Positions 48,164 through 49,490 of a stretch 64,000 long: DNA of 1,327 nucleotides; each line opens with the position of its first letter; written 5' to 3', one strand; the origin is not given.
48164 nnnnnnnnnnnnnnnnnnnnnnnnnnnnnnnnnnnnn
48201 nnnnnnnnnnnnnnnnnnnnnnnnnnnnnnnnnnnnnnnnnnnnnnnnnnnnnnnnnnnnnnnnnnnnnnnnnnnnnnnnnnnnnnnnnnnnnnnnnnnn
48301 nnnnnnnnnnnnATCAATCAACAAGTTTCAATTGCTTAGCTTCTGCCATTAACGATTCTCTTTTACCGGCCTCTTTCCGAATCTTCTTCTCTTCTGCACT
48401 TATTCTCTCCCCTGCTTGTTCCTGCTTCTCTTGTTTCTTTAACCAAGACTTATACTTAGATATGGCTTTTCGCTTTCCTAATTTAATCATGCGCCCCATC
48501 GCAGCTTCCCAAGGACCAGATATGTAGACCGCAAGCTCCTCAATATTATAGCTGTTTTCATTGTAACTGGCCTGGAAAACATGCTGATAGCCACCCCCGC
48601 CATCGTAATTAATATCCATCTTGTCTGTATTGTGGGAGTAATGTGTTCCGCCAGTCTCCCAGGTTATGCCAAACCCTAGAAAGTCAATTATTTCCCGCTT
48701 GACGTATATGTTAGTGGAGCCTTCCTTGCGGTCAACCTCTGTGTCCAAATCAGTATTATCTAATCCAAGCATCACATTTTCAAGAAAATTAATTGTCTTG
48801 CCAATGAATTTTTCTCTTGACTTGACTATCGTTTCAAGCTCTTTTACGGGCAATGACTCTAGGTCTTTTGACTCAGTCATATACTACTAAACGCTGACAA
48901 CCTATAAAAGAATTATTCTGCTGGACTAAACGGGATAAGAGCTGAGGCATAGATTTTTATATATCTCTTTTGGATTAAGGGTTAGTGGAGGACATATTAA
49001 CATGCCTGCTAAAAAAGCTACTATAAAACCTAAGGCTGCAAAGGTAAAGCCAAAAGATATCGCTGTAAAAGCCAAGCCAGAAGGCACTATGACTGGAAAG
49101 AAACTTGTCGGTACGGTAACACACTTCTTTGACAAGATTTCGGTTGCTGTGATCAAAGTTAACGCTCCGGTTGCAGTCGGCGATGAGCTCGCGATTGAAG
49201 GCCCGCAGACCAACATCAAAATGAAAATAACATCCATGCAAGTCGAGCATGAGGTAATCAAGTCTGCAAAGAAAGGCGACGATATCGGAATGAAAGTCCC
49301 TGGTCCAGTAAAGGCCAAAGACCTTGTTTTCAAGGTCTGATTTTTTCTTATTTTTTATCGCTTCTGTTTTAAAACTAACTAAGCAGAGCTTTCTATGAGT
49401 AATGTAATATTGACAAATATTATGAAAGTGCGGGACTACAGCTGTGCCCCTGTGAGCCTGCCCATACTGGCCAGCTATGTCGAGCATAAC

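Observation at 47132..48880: Orphan four-gene, translationally coupled operon convergent on the ribosomal-protein operon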

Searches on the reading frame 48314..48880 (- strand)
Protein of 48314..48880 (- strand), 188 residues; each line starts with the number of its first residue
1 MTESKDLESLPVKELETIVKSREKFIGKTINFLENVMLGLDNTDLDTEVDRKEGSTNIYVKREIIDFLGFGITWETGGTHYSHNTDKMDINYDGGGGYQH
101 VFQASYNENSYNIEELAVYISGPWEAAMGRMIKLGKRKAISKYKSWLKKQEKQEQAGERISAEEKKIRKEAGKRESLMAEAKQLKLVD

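Call 3: search_protein_families(library=pfam, proteins=[window:48314-48880:-], max_evalue=1)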
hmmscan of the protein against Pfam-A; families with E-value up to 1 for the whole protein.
window:48314-48880:- (188 aa): 0 families

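Call 4: search_protein_families(library=padloc, proteins=[window:48314-48880:-], max_evalue=1)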
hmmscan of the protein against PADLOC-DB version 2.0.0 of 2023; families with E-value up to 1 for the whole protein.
window:48314-48880:- (188 aa): 1 family
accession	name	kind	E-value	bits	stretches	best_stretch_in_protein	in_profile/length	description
PDLC02281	AbiEi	-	0.012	13.8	1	71-117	16-61/72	AbiEi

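Call 7: search_protein_families(library=ncbifam, proteins=[window:48314-48880:-], max_evalue=1)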
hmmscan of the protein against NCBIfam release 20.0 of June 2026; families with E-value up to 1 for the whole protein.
window:48314-48880:- (188 aa): 0 families

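Call 8: search_protein_families(library=phrogs, proteins=[window:48314-48880:-], max_evalue=1)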
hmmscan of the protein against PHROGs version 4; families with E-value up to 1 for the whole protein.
window:48314-48880:- (188 aa): 0 families

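Call 16: find_homologous_proteins(query=window:48314-48880:-, max_evalue=0.001)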
Query window:48314-48880:- (188 aa): 3 proteins with E <= 0.001 among 69 candidates.
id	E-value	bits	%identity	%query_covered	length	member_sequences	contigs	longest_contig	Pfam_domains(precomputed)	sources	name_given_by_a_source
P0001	8.2e-118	409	100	100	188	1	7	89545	-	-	-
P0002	7.1e-103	360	87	99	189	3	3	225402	-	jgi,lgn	jgi:hypothetical protein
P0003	5.9e-89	315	79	99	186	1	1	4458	-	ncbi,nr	ncbi:MAG: hypothetical protein NTY99_02020 [DPANN group archaeon]|nr:hypothetical protein [DPANN gro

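Call 19: find_encoding_contigs(protein=P0002, flank=6000, max_places=4)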
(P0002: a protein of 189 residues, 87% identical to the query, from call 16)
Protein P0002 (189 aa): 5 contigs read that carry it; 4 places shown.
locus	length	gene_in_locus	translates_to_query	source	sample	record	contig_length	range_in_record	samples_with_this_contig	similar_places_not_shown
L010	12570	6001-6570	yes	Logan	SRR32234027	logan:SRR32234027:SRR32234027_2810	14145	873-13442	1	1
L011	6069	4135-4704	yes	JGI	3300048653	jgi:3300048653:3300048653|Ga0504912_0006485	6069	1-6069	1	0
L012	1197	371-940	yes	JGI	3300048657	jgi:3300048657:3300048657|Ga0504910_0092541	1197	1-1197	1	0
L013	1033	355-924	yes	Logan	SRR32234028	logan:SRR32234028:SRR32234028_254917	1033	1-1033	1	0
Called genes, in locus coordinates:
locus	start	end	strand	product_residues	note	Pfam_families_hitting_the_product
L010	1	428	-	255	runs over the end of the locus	PF01138:RNase_PH, PF03725:RNase_PH_C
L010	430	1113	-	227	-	PF22625:ECR1_N_2, PF21266:S1_RRP4 (weak), PF15985:KH_6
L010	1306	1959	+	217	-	-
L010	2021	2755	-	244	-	PF01172:SBDS_N, PF09377:SBDS_domain_II, PF20268:SBDS_C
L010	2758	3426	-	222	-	PF10584:Proteasome_A_N, PF00227:Proteasome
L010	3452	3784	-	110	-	PF01900:RNase_P_Rpp14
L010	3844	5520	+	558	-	PF00977:His_biosynth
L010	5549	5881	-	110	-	PF16325:Peptidase_U32_C (weak)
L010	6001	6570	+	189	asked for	-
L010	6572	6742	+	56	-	-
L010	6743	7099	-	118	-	-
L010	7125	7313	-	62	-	PF01246:Ribosomal_L24e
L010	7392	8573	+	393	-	PF00070:Pyr_redox (faint), PF00890:FAD_binding_2 (faint), PF01266:DAO (faint), PF01494:FAD_binding_3, PF03486:HI0933_like (faint), PF05834:Lycopene_cycl, PF07992:Pyr_redox_2 (weak), PF13450:NAD_binding_8 (weak), +1 more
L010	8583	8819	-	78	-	PF12674:Zn_ribbon_2 (weak)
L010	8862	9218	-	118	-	-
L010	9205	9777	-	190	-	-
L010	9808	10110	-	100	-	PF01200:Ribosomal_S28e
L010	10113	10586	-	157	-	PF01248:Ribosomal_L7Ae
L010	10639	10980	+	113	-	-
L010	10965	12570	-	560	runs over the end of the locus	PF00749:tRNA-synt_1c, PF03950:tRNA-synt_1c_C, PF20974:tRNA-synt_1c_C2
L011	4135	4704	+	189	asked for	-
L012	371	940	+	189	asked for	-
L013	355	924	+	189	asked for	-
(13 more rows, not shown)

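Call 20: find_encoding_contigs(protein=P0003, flank=6000, max_places=4)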
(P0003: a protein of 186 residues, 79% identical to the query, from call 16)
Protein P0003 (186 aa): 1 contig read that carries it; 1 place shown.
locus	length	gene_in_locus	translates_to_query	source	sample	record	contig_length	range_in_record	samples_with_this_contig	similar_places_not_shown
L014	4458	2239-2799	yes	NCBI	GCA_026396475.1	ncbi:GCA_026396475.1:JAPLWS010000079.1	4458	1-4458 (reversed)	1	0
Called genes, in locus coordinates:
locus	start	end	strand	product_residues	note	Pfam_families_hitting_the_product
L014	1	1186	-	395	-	PF02310:B12-binding (weak), PF04055:Radical_SAM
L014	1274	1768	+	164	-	-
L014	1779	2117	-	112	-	PF16325:Peptidase_U32_C (weak)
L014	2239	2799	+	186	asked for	-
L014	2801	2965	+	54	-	-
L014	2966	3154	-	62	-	PF01246:Ribosomal_L24e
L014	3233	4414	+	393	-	PF00070:Pyr_redox (faint), PF00890:FAD_binding_2 (faint), PF01266:DAO (faint), PF01494:FAD_binding_3, PF03486:HI0933_like (weak), PF05834:Lycopene_cycl, PF07992:Pyr_redox_2 (faint), PF13450:NAD_binding_8 (weak), +2 more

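Call 95: search_dna_similar(query=window:48314-48880:-, collection=phages, mode=protein, max_evalue=0.01, max_rows=5)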
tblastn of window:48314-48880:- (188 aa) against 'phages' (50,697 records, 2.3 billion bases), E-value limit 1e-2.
No match.

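Call 97: find_related_loci(query=window:48314-48880:-, collection=viral_contigs, flank=4000)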
Query window:48314-48880:- (188 aa) in viral_contigs; peptide patterns used: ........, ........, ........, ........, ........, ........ (x = any residue, [..] = any of these).
57 stretches matched a pattern, but none encodes a relative of the query by tblastn (E <= 1e-3).

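Call 102: find_encoding_contigs(protein=P0001, flank=3000, max_places=10)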
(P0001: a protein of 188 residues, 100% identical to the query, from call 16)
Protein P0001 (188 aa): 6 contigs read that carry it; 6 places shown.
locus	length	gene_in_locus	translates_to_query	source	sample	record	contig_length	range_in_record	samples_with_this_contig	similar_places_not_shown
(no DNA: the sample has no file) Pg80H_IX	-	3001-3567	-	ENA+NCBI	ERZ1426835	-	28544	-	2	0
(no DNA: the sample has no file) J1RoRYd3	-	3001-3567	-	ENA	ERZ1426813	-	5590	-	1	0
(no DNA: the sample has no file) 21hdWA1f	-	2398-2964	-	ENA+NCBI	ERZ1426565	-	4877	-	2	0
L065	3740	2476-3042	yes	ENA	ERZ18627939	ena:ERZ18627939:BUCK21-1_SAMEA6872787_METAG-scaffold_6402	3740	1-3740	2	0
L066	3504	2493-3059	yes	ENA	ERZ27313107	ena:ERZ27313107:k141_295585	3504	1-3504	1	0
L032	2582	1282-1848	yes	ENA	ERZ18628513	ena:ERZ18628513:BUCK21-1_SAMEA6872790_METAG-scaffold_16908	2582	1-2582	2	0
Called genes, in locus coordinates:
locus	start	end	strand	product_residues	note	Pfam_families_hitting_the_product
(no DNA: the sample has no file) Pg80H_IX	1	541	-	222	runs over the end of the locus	PF10584:Proteasome_A_N, PF00227:Proteasome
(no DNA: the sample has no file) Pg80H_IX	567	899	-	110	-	PF01900:RNase_P_Rpp14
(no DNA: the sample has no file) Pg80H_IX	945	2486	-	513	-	PF02310:B12-binding, PF04055:Radical_SAM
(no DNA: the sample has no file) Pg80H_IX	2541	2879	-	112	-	PF16325:Peptidase_U32_C (weak)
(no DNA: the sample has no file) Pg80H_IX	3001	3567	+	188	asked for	-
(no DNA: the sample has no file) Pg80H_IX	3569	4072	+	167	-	-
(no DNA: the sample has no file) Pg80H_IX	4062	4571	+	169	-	-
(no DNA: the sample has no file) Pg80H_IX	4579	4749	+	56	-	-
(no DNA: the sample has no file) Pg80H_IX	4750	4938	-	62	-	PF01246:Ribosomal_L24e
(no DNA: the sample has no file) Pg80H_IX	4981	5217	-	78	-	PF12674:Zn_ribbon_2 (weak)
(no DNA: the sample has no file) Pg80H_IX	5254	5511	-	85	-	?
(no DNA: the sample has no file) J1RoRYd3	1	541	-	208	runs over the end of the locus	?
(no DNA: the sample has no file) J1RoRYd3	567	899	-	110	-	PF01900:RNase_P_Rpp14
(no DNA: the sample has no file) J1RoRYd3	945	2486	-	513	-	PF02310:B12-binding, PF04055:Radical_SAM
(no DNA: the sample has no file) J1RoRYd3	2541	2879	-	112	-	PF16325:Peptidase_U32_C (weak)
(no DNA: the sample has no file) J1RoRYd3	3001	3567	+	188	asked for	-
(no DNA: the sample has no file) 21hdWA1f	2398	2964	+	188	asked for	-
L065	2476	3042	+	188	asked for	-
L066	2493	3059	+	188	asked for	-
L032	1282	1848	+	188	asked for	-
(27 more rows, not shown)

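Call 105: search_protein_families(library=pfam, proteins=[L010:6743-7099:-, L010:8862-9218:-, L010:9205-9777:-], max_evalue=0.001)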
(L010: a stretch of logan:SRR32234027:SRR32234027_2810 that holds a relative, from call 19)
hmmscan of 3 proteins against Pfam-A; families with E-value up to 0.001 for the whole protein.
L010:6743-7099:- (118 aa): 0 families

L010:8862-9218:- (118 aa): 1 family
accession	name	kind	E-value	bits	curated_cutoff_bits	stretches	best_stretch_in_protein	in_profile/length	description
PF09382.16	RQC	-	0.00063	20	23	0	38-89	65-106/114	RQC domain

L010:9205-9777:- (190 aa): 0 families

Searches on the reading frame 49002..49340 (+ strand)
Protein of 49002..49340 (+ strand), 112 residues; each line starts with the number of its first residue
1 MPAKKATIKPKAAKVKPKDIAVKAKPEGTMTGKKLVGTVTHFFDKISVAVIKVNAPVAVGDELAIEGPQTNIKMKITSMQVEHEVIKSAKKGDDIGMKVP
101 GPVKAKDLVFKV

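Call 76: search_protein_families(library=pfam, proteins=[window:49002-49340:+], max_evalue=0.01)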
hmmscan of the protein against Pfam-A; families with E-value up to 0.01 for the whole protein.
window:49002-49340:+ (112 aa): 1 family
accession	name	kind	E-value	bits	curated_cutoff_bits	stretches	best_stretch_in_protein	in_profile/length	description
PF16325.11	Peptidase_U32_C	-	2.4e-06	28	28.2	1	35-109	5-82/83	Peptidase family U32 C-terminal domain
